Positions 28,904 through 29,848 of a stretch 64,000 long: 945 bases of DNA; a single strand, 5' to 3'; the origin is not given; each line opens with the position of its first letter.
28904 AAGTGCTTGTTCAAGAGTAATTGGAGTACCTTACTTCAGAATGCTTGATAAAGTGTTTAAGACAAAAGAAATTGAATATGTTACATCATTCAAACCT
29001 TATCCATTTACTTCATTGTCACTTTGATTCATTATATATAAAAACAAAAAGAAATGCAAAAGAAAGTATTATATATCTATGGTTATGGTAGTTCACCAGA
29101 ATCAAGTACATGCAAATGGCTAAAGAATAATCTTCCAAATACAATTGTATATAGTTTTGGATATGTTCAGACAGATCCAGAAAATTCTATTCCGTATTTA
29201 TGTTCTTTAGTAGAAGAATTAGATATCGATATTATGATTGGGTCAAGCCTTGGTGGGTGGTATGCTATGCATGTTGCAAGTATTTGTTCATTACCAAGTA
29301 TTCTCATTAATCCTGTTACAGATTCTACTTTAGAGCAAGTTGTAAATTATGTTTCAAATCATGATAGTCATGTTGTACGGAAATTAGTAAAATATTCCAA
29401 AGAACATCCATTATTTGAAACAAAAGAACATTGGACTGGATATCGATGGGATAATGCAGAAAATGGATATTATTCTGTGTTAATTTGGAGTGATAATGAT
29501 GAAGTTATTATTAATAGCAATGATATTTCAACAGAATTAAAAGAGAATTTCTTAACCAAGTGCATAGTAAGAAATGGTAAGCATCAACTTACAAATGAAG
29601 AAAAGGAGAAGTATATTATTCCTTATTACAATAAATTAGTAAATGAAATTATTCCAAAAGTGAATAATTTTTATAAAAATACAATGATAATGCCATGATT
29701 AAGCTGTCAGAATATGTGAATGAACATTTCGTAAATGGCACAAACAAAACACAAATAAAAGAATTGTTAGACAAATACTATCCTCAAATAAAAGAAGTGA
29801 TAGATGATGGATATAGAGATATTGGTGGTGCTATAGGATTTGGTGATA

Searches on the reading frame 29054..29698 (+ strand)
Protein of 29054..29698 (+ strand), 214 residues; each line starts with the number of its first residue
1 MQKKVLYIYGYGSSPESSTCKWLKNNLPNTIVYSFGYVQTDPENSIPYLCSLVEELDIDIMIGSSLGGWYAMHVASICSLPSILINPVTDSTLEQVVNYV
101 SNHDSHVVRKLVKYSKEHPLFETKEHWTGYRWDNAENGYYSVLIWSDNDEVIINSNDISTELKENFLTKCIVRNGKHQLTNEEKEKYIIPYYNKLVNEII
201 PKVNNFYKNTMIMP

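Call 30: search_protein_families(library=pfam, proteins=[window:29054-29698:+], max_evalue=0.01)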
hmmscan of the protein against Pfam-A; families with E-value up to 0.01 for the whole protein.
window:29054-29698:+ (214 aa): 1 family
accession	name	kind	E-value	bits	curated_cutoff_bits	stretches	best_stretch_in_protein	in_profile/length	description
PF05728.18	UPF0227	-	1.4e-13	51.6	21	1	5-183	2-176/187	Uncharacterised protein family (UPF0227)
